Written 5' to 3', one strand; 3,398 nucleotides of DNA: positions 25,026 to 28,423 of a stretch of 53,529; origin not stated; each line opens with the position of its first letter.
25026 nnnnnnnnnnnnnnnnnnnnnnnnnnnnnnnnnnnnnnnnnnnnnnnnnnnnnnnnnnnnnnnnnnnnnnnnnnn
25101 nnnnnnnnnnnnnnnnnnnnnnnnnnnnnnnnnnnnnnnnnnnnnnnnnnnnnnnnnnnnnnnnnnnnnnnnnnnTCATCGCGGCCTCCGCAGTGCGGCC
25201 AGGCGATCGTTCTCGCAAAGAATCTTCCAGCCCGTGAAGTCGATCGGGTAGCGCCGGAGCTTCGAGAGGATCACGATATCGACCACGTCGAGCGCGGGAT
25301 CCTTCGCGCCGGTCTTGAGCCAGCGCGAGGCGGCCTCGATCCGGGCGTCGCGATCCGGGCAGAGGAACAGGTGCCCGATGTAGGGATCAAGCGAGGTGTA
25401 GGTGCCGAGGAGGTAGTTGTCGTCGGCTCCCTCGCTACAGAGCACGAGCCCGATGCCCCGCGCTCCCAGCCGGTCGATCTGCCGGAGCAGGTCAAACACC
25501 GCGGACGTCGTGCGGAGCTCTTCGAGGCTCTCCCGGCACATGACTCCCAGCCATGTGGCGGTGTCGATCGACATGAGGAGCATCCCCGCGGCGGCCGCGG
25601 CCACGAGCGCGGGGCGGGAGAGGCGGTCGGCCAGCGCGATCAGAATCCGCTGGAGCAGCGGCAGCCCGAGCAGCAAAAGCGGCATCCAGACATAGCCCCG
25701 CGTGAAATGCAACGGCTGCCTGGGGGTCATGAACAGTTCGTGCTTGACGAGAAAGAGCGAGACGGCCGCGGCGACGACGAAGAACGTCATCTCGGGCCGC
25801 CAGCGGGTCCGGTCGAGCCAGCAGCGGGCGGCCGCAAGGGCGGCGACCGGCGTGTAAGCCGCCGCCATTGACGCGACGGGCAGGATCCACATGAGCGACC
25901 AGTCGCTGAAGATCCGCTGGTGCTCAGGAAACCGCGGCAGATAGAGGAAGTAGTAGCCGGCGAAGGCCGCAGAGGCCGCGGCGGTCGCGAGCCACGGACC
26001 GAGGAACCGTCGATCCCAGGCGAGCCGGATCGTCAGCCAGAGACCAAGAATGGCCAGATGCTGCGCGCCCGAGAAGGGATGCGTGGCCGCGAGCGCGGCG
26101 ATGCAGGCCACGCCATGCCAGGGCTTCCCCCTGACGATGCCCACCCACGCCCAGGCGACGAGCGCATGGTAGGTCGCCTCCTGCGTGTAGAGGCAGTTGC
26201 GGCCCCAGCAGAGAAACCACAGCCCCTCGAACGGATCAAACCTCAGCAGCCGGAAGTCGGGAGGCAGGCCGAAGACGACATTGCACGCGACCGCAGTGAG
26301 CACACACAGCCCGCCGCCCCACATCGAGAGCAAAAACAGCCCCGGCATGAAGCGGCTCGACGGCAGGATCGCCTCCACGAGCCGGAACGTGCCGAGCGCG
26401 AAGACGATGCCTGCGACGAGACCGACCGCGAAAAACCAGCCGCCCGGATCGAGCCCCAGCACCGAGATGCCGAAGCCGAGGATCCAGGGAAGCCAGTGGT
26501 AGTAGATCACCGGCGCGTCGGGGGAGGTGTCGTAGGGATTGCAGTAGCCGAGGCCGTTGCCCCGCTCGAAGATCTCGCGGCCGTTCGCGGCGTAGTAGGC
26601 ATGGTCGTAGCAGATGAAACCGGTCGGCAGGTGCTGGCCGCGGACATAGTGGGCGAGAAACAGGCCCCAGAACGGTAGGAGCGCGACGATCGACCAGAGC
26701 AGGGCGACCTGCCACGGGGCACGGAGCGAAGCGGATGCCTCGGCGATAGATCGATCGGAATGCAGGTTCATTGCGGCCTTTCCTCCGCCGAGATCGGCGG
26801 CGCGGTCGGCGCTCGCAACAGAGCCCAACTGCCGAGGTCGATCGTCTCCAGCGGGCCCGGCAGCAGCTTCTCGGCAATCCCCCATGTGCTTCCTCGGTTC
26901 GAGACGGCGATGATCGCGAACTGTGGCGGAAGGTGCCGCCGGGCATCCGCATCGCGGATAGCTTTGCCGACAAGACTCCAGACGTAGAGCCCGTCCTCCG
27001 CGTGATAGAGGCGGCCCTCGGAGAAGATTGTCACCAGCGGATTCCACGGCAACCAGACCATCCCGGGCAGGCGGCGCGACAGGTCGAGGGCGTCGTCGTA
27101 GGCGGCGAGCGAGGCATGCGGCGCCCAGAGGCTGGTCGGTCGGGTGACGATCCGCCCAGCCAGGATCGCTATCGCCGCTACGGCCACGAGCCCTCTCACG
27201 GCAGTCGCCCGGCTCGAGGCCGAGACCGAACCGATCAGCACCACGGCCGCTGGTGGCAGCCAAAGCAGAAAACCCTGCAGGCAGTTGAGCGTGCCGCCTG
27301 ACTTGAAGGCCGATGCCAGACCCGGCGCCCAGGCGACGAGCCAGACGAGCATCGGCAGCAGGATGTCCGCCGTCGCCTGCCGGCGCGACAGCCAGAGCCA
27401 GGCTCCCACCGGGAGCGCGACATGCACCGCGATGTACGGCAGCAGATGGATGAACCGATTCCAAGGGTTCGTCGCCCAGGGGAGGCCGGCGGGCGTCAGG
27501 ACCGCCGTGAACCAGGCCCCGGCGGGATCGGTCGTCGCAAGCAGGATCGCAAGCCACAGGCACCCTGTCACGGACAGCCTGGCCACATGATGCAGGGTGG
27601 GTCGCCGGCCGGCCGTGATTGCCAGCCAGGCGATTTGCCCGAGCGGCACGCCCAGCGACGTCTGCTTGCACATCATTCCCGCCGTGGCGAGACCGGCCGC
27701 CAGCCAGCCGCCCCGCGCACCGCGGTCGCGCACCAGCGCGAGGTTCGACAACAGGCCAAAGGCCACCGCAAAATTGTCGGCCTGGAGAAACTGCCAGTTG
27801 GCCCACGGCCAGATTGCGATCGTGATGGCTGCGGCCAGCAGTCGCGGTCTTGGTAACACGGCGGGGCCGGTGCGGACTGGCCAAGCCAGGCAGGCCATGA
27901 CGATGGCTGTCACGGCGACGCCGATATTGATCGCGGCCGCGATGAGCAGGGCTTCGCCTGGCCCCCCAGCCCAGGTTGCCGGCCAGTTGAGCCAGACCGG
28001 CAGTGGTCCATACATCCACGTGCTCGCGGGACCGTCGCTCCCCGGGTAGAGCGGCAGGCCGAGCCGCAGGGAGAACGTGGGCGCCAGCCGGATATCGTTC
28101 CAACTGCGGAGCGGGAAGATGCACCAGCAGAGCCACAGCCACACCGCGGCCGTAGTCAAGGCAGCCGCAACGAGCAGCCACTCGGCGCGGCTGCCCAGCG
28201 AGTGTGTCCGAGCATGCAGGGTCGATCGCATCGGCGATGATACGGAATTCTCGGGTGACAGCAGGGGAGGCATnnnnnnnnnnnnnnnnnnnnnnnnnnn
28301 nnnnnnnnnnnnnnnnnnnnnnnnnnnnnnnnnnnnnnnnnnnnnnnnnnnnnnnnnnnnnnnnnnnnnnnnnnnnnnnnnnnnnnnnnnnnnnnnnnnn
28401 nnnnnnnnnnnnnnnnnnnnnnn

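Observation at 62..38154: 38-kb island with about 14 GT-C-type polytopic membrane genes and two lipid-phosphate-sugar-synthase-like GT2s: candidate novel periplasmic glycosylation system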

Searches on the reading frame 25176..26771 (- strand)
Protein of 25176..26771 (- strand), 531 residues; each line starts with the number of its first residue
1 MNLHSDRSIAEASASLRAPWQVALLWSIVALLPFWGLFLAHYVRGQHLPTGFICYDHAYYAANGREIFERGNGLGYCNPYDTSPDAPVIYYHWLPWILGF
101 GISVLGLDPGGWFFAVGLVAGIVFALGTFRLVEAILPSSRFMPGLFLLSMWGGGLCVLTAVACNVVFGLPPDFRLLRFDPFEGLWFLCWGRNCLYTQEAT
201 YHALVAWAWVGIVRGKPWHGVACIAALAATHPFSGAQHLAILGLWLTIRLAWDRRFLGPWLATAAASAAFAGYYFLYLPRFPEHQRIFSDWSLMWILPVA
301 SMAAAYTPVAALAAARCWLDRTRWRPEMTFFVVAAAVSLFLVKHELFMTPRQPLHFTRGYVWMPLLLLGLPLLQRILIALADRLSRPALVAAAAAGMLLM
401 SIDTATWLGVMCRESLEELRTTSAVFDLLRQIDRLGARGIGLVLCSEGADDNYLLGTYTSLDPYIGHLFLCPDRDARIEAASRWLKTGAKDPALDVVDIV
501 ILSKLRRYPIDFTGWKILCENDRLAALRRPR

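Call 9: search_protein_families(library=pfam, proteins=[window:25176-26771:-], max_evalue=0.01)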
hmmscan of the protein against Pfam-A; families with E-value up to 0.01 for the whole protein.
window:25176-26771:- (531 aa): 0 families

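Call 16: search_protein_families(library=pfam, proteins=[window:25176-26771:-], max_evalue=10)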
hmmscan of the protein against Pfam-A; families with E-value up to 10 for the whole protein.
window:25176-26771:- (531 aa): 0 families

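Call 30: search_solved_structures(query=A3, max_evalue=10, show_alignments=2)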
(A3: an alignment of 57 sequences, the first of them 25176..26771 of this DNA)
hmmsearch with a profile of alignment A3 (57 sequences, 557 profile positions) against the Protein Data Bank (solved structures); distinct sequences matched with E-value up to 10: 0.

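Call 41: find_related_loci(query=A3, collection=genome_contigs, flank=10000)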
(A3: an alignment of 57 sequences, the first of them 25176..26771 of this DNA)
Query A3 (531 aa) in genome_contigs; peptide patterns used: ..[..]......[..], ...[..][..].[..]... (x = any residue, [..] = any of these).
141 stretches matched a pattern; 128 encode a relative of the query (tblastn E <= 1e-3); the best 80 are kept; 80 distinct loci.
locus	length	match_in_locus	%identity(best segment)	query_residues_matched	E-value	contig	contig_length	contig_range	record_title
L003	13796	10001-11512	72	19-522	0e+0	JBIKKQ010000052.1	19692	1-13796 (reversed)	MAG: Pirellulales bacterium isolate ME2014-08-05_3300044627_group5_bin114 Rohwer_bin1713_scaffold_2034_c1, whole genome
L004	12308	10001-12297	70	16-527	0e+0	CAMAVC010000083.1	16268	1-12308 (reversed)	MAG: Planctomicrobium piriforme isolate GE-03apr19-210 genome assembly, contig: GE-03apr19-C5196, whole genome shotgun s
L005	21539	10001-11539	70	18-530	0e+0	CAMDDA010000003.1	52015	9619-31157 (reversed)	MAG: Candidatus Kuenenia stuttgartiensis isolate MiE-22jul19-122 genome assembly, contig: MiE-22jul19-C460, whole genome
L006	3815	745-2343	54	1-531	5e-173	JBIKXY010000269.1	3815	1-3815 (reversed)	MAG: Pirellulales bacterium isolate ME2015-10-06_3300042338_group6_bin114 Rohwer_bin1715_scaffold_18697_c1, whole genome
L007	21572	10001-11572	49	5-517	2e-138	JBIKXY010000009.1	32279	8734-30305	MAG: Pirellulales bacterium isolate ME2015-10-06_3300042338_group6_bin114 Rohwer_bin1715_scaffold_264_c1, whole genome s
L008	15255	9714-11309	39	2-529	9e-119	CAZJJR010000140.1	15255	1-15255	MAG TPA_asm: uncultured bacterium isolate SRP290908_co2_197 genome assembly, contig: NODE_5244_length_15255_cov_6.254079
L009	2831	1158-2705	45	23-529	7e-119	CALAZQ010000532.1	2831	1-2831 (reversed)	MAG TPA_asm: uncultured Planctomycetaceae bacterium isolate ERR1995205_bin.16_CONCOCT_v1.1_MAG genome assembly, contig:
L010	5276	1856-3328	43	5-495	4e-113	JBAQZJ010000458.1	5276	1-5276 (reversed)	MAG: Planctomycetaceae bacterium isolate MFD10706_ilm_asm_bin16 k127_194763, whole genome shotgun sequence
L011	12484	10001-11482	42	28-522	1e-105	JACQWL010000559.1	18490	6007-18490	MAG: Verrucomicrobia bacterium isolate NC_groundwater_1488_Ag_S-0.65um_64_31 S_p65_S5_coassembly_k141_4831280, whole gen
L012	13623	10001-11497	38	24-523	1e-105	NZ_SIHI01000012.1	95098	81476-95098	Thalassoglobus neptunius strain KOR42 KOR42_contig00012, whole genome shotgun sequence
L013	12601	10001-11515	39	28-527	4e-102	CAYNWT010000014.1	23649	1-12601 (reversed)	MAG TPA_asm: uncultured Planctomycetaceae bacterium isolate binchicken_co258_152 genome assembly, contig: NODE_1279_leng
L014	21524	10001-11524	40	26-530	6e-102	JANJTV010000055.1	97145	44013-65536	MAG: Anaerolineales bacterium isolate RX2_metabat.bin.56 RX2_k141_6264, whole genome shotgun sequence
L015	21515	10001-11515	40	11-523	9e-99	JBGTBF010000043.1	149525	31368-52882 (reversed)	MAG: Planctomycetaceae bacterium isolate JTS-AC90 k141_176127, whole genome shotgun sequence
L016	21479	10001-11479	42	1-499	2e-96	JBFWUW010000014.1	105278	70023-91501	MAG: Pirellulales bacterium isolate CA_2019_TPBF_8 NODE_1720_length_105278_cov_5.898736_TPBF, whole genome shotgun seque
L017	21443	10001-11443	43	30-510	1e-95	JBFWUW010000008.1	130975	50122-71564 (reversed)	MAG: Pirellulales bacterium isolate CA_2019_TPBF_8 NODE_1270_length_130975_cov_5.622952_TPBF, whole genome shotgun seque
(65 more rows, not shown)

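Call 43: predict_structure(alignment_id=A3)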
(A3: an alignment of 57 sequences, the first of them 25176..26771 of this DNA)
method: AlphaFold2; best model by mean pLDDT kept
length: 531 residues; sequences in the alignment: 57
mean_pLDDT: 94.7   pTM: 0.93
mean pLDDT of the five models: 94.7, 94.1, 93.9, 93.9, 93.8
residues with pLDDT >= 90: 492; 70-90: 21; 50-70: 14; < 50: 4
segments of 3 or more residues with pLDDT < 50: 1-4
pLDDT, mean of each block of 10 residues (from residue 1): 51 76 98 95 91 95 98 98 97 98 98 97 98 97 98 96 98 96 89 96 98 98 98 97 98 98 99 98 95 93 97 98 97 98 96 94 98 98 98 96 96 85 96 97 84 96 96 95 94 96 95 96 96 79
secondary structure, 60 per line:
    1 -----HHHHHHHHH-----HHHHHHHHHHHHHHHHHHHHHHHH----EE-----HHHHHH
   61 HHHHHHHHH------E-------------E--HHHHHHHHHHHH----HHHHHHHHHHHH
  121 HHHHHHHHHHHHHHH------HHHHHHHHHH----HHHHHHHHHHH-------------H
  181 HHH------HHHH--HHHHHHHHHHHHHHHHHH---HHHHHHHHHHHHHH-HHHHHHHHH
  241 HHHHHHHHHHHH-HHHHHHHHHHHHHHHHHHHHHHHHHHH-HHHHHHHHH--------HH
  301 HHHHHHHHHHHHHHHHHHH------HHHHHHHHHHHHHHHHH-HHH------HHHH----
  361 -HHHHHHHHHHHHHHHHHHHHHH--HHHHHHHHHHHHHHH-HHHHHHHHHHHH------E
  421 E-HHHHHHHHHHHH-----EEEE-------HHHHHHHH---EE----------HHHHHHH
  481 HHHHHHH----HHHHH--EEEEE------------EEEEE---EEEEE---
elements in order: H6-14 H20-43 H55-69 H93-104 H109-135 H142-151 H156-166 H180-183 H190-193 H196-213 H217-230 H232-252 H254-280 H282-290 H299-319 H326-342 H353-356 H362-383 H386-400 H402-413 H423-434 E440-443 H451-458 H474-487 H492-496 E499-503 E516-520 E524-528

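Call 50: fold_search(model_id=the predicted structure, library=pdb)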
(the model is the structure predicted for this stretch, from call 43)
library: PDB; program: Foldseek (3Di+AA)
matches with E <= 10: 274; with E <= 0.001: 18
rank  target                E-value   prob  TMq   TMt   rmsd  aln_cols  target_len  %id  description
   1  8if8_C                4.2e-06  1.00  0.51  0.47  12.5       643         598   13  Arabinosyltransferase AftA (released 2023-05-31)
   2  6ezn_F                4.4e-06  1.00  0.47  0.40  13.4       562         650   12  Cryo-EM structure of the yeast oligosaccharyltransferase (OST) complex (released 2018-01-17)
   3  8age_A                6.9e-06  1.00  0.45  0.39  11.6       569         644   11  Structure of yeast oligosaccharylransferase complex with acceptor peptide bound (released 2022-12-07)
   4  6s7t_A                1.2e-05  1.00  0.42  0.34  11.4       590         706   11  Cryo-EM structure of human oligosaccharyltransferase complex OST-B (released 2019-12-18)
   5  8b6l_I                1.5e-05  1.00  0.40  0.33  13.2       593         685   10  Subtomogram average of the human Sec61-TRAP-OSTA-translocon (released 2022-12-07)
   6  8agb_A                2.4e-05  1.00  0.46  0.40  12.2       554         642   11  Structure of yeast oligosaccharylransferase complex with lipid-linked oligosaccharide bound (released 2022-12-07)
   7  8if8_B                2.5e-05  1.00  0.53  0.47  12.1       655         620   13  Arabinosyltransferase AftA (released 2023-05-31)
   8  8agc_A                2.7e-05  1.00  0.44  0.36   9.6       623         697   10  Structure of yeast oligosaccharylransferase complex with lipid-linked oligosaccharide and non-acceptor peptide bound (released 2022-12-07)
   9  6gxc_A                3.0e-05  1.00  0.42  0.34  13.8       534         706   11  Bacterial oligosaccharyltransferase PglB in complex with an inhibitory peptide and a reactive lipid-linked oligosaccha (released 2018-11-14)
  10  7zli_A                3.9e-05  1.00  0.39  0.33  12.9       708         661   10  Cryo-EM structure of C-mannosyltransferase CeDPY19, in complex with Dol25-P-Man and bound to CMT2-Fab and anti-Fab nan (released 2023-01-11)
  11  7zlg_A                4.1e-05  1.00  0.39  0.34  12.9       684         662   11  Cryo-EM structure of C-mannosyltransferase CeDPY19, in complex with acceptor peptide and bound to CMT2-Fab and anti-Fa (released 2023-01-11)
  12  9n9j_I                4.5e-05  1.00  0.39  0.32  13.4       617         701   11  Structure of a GRP94 folding intermediate engaged with a CCDC134- and FKBP11-bound secretory translocon (released 2025-11-19)
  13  7oci_F                6.4e-05  1.00  0.49  0.42  11.3       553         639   11  Cryo-EM structure of yeast Ost6p containing oligosaccharyltransferase complex (released 2022-02-16)
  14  6s7o_A                7.0e-05  1.00  0.47  0.40  12.4       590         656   10  Cryo-EM structure of human oligosaccharyltransferase complex OST-A (released 2019-12-18)
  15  5ogl_A                7.3e-05  1.00  0.42  0.34  13.8       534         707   12  Structure of bacterial oligosaccharyltransferase PglB in complex with an acceptor peptide and an lipid-linked oligosac (released 2017-10-25)
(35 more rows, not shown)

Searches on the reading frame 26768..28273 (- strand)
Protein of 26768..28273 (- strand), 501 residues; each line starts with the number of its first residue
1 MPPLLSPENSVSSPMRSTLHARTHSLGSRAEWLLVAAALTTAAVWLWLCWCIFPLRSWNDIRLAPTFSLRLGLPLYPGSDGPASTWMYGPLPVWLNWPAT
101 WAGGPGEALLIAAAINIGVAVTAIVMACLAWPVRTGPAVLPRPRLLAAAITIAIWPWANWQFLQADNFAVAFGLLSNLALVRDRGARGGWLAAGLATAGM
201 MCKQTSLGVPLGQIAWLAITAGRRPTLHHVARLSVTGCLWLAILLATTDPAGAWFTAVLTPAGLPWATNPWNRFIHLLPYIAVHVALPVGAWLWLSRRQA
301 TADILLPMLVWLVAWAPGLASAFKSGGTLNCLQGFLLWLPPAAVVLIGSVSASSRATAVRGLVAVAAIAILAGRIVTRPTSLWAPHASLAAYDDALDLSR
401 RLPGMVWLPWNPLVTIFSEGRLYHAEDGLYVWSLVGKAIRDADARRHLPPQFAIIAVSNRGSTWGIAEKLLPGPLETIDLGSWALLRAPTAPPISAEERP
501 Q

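Call 9: search_protein_families(library=pfam, proteins=[window:26768-28273:-], max_evalue=0.01)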
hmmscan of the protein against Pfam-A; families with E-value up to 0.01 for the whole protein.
window:26768-28273:- (501 aa): 0 families

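Call 12: search_protein_families(library=ncbifam, proteins=[window:26768-28273:-], max_evalue=0.1)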
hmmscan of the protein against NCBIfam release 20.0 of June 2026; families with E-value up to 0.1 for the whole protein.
window:26768-28273:- (501 aa): 0 families

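Call 16: search_protein_families(library=pfam, proteins=[window:26768-28273:-], max_evalue=10)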
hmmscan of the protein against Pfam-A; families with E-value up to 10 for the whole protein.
window:26768-28273:- (501 aa): 0 families

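Call 56: find_homologous_proteins(query=window:26768-28231:-, max_evalue=0.001)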
Query window:26768-28231:- (487 aa): 58 proteins with E <= 0.001 among 8000 candidates.
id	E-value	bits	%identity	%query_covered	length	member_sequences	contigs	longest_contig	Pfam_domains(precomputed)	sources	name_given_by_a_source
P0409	0.0e+0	1033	96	100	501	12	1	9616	-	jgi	jgi:hypothetical protein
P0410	4.3e-217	740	73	93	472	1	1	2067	-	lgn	-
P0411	3.4e-215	734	70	93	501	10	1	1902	-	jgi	-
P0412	7.0e-204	697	67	97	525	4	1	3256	-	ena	-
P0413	2.8e-202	691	68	93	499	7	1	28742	-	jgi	jgi:hypothetical protein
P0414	6.8e-201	687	66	98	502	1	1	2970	-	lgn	-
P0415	4.6e-199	681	68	95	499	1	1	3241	-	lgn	-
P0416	6.1e-199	680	68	95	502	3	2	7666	-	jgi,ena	-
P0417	2.0e-197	675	67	93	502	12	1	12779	-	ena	-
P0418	1.5e-196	672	67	92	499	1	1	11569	-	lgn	-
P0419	4.1e-195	668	64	97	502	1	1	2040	-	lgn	-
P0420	1.7e-194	666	66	95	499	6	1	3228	PF22115.3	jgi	-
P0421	1.6e-188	646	64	93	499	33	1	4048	-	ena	-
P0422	1.2e-184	633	64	95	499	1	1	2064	-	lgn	-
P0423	6.8e-163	561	56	94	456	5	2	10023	-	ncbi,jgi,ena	jgi:hypothetical protein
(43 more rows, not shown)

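Call 67: predict_structure(alignment_id=A6)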
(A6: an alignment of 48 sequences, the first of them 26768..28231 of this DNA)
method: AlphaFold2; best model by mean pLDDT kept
length: 487 residues; sequences in the alignment: 48
mean_pLDDT: 91.7   pTM: 0.92
mean pLDDT of the five models: 91.7, 91.6, 90.9, 90.9, 90.8
residues with pLDDT >= 90: 375; 70-90: 91; 50-70: 13; < 50: 8
segments of 3 or more residues with pLDDT < 50: 1-3, 485-487
pLDDT, mean of each block of 10 residues (from residue 1): 50 90 98 95 94 95 89 93 98 97 98 98 94 98 93 97 97 98 94 95 98 98 97 93 90 92 93 97 95 97 91 87 98 91 95 97 83 88 90 95 95 92 84 92 83 87 89 83 48
secondary structure, 60 per line:
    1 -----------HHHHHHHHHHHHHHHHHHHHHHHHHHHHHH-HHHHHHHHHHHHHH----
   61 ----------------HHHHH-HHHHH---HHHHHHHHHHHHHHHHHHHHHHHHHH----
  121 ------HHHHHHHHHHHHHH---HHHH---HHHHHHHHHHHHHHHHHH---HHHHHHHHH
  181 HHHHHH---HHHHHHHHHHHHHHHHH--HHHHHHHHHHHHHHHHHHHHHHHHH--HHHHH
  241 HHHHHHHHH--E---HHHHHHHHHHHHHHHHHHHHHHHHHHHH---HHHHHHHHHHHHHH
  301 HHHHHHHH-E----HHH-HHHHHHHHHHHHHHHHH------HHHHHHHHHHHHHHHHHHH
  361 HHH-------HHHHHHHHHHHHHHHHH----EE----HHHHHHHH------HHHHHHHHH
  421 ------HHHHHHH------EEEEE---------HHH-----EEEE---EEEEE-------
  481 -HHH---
elements in order: H12-41 H43-56 H77-81 H83-87 H91-116 H127-140 H144-147 H151-168 H172-186 H190-206 H209-233 H236-249 H256-283 H287-308 H319-335 H342-363 H371-387 H398-405 H412-420 H427-433 E440-444 E462-465 E469-473

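Call 71: fold_search(model_id=the predicted structure, library=pdb)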
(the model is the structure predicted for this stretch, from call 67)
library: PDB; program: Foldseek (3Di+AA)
matches with E <= 10: 487; with E <= 0.001: 5
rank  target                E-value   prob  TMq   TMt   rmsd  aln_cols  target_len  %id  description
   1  5ezm                  9.7e-05  1.00  0.58  0.54   9.1       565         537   12  Crystal Structure of ArnT from Cupriavidus metallidurans in the apo state (released 2016-02-17)
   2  7e9s_A                3.9e-04  1.00  0.41  0.26  13.0       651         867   11  Archaeal oligosaccharyltransferase AglB from Archaeoglobus fulgidus in complex with an inhibitory peptide and a dolich (released 2021-09-08)
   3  8if8_C                4.4e-04  1.00  0.45  0.38  14.3       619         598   16  Arabinosyltransferase AftA (released 2023-05-31)
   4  3wak                  5.2e-04  1.00  0.44  0.28  10.1       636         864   11  Crystal structure of the Archaeoglobus fulgidus oligosaccharyltransferase (O29867_ARCFU) in the apo form (released 2013-10-30)
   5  3waj                  5.9e-04  1.00  0.40  0.27  14.8       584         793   10  Crystal structure of the Archaeoglobus fulgidus oligosaccharyltransferase (O29867_ARCFU) complex with Zn and sulfate (released 2013-10-30)
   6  9s6t_A                1.2e-03  1.00  0.53  0.53   8.3       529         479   13  Ternary cryo-EM structure of chicken ALG12 with Dol25-PP-GlcNAc2Man7, Dol25-P-Man, and Fab (released 2026-03-18)
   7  8b6l_I                2.1e-03  1.00  0.42  0.32  14.4       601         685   12  Subtomogram average of the human Sec61-TRAP-OSTA-translocon (released 2022-12-07)
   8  9i5k_A                2.5e-03  1.00  0.47  0.47   6.8       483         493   12  Structure of the Chaetomium thermophilum Pmt4 homodimer (C2 symmetry) (released 2025-12-24)
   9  6ftg_5                2.6e-03  1.00  0.48  0.39  11.5       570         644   12  Subtomogram average of OST-containing ribosome-translocon complexes from canine rough microsomal membranes (released 2018-03-21)
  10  6x0o                  2.8e-03  1.00  0.44  0.22  19.1       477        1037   13  Single-Particle Cryo-EM Structure of Arabinosyltransferase EmbB from Mycobacterium smegmatis (released 2020-06-10)
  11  3rce_A                3.2e-03  1.00  0.49  0.37   9.5       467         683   10  Bacterial oligosaccharyltransferase PglB (released 2011-06-15)
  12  8imx_U                3.2e-03  1.00  0.40  0.46  12.1       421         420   12  Cryo-EM structure of GPI-T with a chimeric GPI-anchored protein (released 2023-08-16)
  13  7bvc_B                4.2e-03  1.00  0.44  0.22  20.3       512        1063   14  Cryo-EM structure of Mycobacterium smegmatis arabinosyltransferase EmbA-EmbB-AcpM2 in complex with ethambutol (released 2020-04-29)
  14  7bx8_A                4.3e-03  1.00  0.42  0.21  19.6       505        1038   14  Mycobacterium smegmatis arabinosyltransferase complex EmbB2-AcpM2 in symmetric "resting state" (released 2020-05-27)
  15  7bvh_A                5.6e-03  1.00  0.48  0.25  12.6       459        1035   13  Crystal structure of arabinosyltransferase EmbC2-AcpM2 complex from Mycobacterium smegmatis complexed with di-arabinos (released 2020-04-29)
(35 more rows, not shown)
